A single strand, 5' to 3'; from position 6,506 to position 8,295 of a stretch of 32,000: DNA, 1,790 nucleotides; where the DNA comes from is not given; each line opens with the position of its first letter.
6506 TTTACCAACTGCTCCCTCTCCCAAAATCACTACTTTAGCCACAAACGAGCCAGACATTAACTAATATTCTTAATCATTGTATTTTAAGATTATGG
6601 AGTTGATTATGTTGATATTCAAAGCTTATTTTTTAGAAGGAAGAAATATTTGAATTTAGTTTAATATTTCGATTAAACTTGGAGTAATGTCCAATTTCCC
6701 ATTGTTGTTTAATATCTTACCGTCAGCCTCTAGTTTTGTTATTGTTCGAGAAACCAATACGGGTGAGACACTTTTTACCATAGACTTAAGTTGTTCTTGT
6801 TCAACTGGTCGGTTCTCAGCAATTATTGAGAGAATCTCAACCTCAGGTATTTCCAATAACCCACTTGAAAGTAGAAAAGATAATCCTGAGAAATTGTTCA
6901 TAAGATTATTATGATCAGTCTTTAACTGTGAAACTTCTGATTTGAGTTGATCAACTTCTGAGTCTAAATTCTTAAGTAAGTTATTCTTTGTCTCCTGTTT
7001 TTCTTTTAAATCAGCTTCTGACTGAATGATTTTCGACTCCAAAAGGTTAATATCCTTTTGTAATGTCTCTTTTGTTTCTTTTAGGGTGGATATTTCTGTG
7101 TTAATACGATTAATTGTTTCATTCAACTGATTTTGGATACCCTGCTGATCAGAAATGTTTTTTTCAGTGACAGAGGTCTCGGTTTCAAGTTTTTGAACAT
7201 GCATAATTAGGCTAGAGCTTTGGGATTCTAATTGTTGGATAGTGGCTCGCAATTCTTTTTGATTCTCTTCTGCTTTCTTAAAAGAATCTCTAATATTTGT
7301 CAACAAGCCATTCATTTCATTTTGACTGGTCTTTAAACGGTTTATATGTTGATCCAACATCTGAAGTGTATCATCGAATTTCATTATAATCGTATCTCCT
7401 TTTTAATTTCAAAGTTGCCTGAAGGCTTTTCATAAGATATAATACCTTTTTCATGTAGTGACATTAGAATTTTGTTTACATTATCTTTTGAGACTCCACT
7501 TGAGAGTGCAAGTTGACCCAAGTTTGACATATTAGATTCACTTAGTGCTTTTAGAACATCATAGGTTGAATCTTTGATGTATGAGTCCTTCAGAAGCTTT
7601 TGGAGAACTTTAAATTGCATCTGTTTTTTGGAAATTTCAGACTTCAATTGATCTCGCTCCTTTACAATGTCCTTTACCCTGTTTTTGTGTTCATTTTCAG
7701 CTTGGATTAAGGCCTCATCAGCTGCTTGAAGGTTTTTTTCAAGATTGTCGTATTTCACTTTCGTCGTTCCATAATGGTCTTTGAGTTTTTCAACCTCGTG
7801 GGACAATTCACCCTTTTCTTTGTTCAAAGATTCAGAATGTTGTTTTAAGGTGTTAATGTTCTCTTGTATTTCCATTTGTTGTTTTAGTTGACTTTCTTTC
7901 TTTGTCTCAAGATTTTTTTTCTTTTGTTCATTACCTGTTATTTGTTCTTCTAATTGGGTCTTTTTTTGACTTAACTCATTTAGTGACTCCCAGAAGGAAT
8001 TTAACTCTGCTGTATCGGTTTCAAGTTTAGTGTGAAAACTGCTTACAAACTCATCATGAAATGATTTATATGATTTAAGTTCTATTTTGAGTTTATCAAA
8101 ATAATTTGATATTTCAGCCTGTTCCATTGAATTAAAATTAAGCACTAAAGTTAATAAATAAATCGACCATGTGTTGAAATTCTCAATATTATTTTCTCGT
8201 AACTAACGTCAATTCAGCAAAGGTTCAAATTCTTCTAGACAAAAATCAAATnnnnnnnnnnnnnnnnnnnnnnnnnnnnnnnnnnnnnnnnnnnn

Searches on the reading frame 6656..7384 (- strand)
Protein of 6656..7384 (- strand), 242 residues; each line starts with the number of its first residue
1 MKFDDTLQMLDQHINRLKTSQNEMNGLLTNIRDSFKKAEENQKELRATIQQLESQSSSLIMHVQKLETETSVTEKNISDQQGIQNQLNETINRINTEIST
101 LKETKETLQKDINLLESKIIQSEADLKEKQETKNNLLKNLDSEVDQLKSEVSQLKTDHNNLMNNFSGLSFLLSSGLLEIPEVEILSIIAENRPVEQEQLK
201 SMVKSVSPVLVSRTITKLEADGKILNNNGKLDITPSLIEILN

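Call 5: search_protein_families(library=pfam, proteins=[window:6656-7384:-], max_evalue=0.05)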
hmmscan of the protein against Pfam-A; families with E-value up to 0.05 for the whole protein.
window:6656-7384:- (242 aa): 29 families (the best 25 are shown)
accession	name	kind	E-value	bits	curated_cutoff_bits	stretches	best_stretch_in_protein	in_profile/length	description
PF07889.17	DUF1664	-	1.9e-05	25.2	34.6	0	5-68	59-122/124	Protein of unknown function (DUF1664)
PF06818.20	Fez1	-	0.00011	23.1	34.4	1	17-166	19-160/199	Fez1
PF01047.28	MarR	-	0.00037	20.7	24.6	1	177-222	1-45/59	MarR family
PF01920.25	Prefoldin_2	-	0.00064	20.1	27.6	1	79-120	59-100/106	Prefoldin subunit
PF17675.6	APG6_N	-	0.0007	20.5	45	1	6-123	10-129/132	Apg6 coiled-coil region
PF13166.12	AAA_13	-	0.00095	18.4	36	1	3-163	281-451/713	AAA domain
PF13870.11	CCDC113_CCDC96_CC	-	0.0011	19.1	31.6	1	6-99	85-176/177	CCDC113/CCDC96, coiled-coil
PF07888.16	CALCOCO1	-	0.0012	18.3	36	1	15-168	34-197/496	Calcium binding and coiled-coil domain (CALCOCO1) like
PF13863.11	DUF4200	-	0.0025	18.6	29.7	1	24-113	15-104/119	Domain of unknown function (DUF4200)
PF25014.1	NET2A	-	0.0048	17.2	33.1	0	10-135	92-206/235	NET2A-like domain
PF20492.3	ERM_helical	-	0.0049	17.4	40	0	4-78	40-114/120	Ezrin/radixin/moesin, alpha-helical domain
PF25764.1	KIF21A_4th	-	0.0056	16.8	33.1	0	4-113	60-159/183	KIF21A-like domain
PF08702.15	Fib_alpha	-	0.0071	17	29.9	1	2-103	32-130/143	Fibrinogen alpha/beta chain family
PF06005.17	ZapB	-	0.0084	17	31.5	0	85-141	14-70/71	Cell division protein ZapB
PF05266.19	DUF724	-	0.0098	16.2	38.4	1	83-165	103-181/188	Protein of unknown function (DUF724)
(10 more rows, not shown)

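Call 6: search_protein_families(library=ncbifam, proteins=[window:6656-7384:-], max_evalue=0.05)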
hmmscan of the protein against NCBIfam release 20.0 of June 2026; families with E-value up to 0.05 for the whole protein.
window:6656-7384:- (242 aa): 26 families (the best 25 are shown)
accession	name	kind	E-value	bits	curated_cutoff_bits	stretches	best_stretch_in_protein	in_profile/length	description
TIGR02168.1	SMC_prok_B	equivalog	4.2e-09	34.7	567.35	1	7-168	772-936/1181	chromosome segregation protein SMC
TIGR02169.1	SMC_prok_A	equivalog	3.5e-07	28.3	729.4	1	9-161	320-475/1165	chromosome segregation protein SMC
NF002572.0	PRK02224.1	equivalog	1.8e-06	26.5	1087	1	7-160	260-409/888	DNA double-strand break repair ATPase Rad50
TIGR04523.1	Mplasa_alph_rch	subfamily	6.2e-06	24.4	270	1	9-162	423-581/745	helix-rich protein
NF045487.1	ASRP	equivalog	1.6e-05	23.7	300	1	24-161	130-268/593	archaea-specific SMC-related protein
NF003034.1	PRK03918.1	equivalog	5.3e-05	21.4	700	1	12-166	228-375/878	DNA double-strand break repair ATPase Rad50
NF045780.1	TrlF_fam_ATP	equivalog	6.3e-05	21.9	350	1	19-164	568-712/944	TrlF family AAA-like ATPase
NF041034.1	Rad50_Sulf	equivalog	0.00018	19.5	1000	1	12-159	493-642/872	DNA double-strand break repair ATPase Rad50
NF040788.1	S-lay_SlaB_Mtsph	equivalog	0.00019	20.5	700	2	79-169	305-387/416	S-layer protein SlaB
NF053563.1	Rkd4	equivalog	0.00063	18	860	1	8-117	298-405/747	arcadin-4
NF041035.1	Rad50_Halo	equivalog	0.0011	17.4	1000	1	10-161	204-354/883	DNA double-strand break repair ATPase Rad50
TIGR01069.2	mutS2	equivalog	0.0012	17.3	400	1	15-139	509-634/790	endonuclease MutS2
NF033930.1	pneumo_PspA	exception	0.0017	17.2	850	1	30-163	189-322/659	pneumococcal surface protein A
TIGR04527.1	mycoplas_twoTM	subfamily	0.0035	17.1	125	1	79-212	48-192/248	MG_279/MG_280 family protein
NF038350.1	taxis_HmpF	equivalog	0.0039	15.6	200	1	14-161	189-335/553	pilus motility taxis protein HmpF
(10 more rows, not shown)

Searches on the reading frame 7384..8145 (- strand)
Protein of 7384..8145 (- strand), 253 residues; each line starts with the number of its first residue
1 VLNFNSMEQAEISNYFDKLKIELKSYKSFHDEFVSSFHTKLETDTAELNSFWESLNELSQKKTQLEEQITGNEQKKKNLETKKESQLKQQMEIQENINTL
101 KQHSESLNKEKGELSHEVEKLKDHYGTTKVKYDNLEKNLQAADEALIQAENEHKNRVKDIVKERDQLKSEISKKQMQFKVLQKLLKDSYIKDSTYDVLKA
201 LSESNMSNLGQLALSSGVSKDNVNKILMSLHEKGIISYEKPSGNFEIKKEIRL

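Call 5: search_protein_families(library=pfam, proteins=[window:7384-8145:-], max_evalue=0.05)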
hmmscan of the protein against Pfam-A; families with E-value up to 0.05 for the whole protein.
window:7384-8145:- (253 aa): 13 families
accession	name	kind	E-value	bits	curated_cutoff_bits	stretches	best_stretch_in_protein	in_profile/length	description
PF01978.25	TrmB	-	0.0012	19.1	25.6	1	195-240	11-56/68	Sugar-specific transcriptional regulator TrmB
PF12802.13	MarR_2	-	0.0013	19.3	27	1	191-239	4-53/61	MarR family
PF25762.1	HAUS1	-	0.0077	16.5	40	1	37-176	91-226/236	HAUS augmin-like complex subunit 1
PF21100.3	MCM_C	-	0.01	16.1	27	0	197-240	10-57/64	MCM protein C-terminal winged helix-turn-helix domain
PF07926.17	TPR_MLP1_2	-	0.013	15.9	36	1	112-183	53-124/129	TPR/MLP1/MLP2-like protein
PF02295.23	z-alpha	-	0.014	15.9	21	1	196-236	8-51/67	Adenosine deaminase z-alpha domain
PF01047.28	MarR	-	0.015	15.6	24.6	0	194-239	5-50/59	MarR family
PF04977.20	DivIC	-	0.018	15.3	28.9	1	85-123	14-52/80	Septum formation initiator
PF08614.16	ATG16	-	0.02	15.5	33.7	1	39-141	74-176/200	Autophagy protein 16 (ATG16)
PF13545.12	HTH_Crp_2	-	0.025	15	27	0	211-248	27-62/70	Crp-like helix-turn-helix domain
PF00038.26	Filament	-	0.033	14.2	40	0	46-175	54-283/313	Intermediate filament protein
PF13412.12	HTH_24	-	0.035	14.1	21.9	0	194-236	5-47/48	Winged helix-turn-helix DNA-binding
PF02090.21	SPAM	-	0.041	14.3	35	0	148-192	12-56/142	Salmonella surface presentation of antigen gene type M protein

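Call 6: search_protein_families(library=ncbifam, proteins=[window:7384-8145:-], max_evalue=0.05)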
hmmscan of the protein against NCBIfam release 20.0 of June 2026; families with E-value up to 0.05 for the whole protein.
window:7384-8145:- (253 aa): 17 families
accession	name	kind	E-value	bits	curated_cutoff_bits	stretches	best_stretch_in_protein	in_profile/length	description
TIGR02168.1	SMC_prok_B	equivalog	5.1e-07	27.8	567.35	1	33-184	729-883/1181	chromosome segregation protein SMC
TIGR02169.1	SMC_prok_A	equivalog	3.2e-06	25.1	729.4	1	19-183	800-959/1165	chromosome segregation protein SMC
NF045487.1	ASRP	equivalog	2.8e-05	23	300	1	39-188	135-277/593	archaea-specific SMC-related protein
NF002572.0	PRK02224.1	equivalog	0.00044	18.7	1087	1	42-175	254-432/888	DNA double-strand break repair ATPase Rad50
NF003034.1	PRK03918.1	equivalog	0.00093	17.3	700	1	40-230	211-396/878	DNA double-strand break repair ATPase Rad50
NF053606.1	Sta1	subfamily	0.001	19.1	80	1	190-242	18-70/100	Sta1 family transcriptional regulator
NF041035.1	Rad50_Halo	equivalog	0.0013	17.1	1000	1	40-168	315-443/883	DNA double-strand break repair ATPase Rad50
NF040939.2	trans_reg_lrs14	equivalog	0.0015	18.6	90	1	188-242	16-72/103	Lrs14 family HTH-type transcriptional regulator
NF041751.2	sbcc_Staph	equivalog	0.0015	16.6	920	1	8-184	194-364/1007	exonuclease subunit SbcC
TIGR02680.1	TIGR02680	hypoth_equivalog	0.0026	15.6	462.85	1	47-175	862-990/1356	TIGR02680 family protein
NF009344.0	PRK12705.1-1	equivalog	0.0032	16.1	831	1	56-184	88-215/572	hypothetical protein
NF045780.1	TrlF_fam_ATP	equivalog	0.0054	15.5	350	1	34-220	521-721/944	TrlF family AAA-like ATPase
TIGR04523.1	Mplasa_alph_rch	subfamily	0.0082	14.1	270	0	38-140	488-592/745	helix-rich protein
TIGR01069.2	mutS2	equivalog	0.0098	14.2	400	1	57-177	510-634/790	endonuclease MutS2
NF045644.1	TransRegBhcR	equivalog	0.011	15.1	350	1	194-248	28-82/267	HTH-type transcriptional regulator BhcR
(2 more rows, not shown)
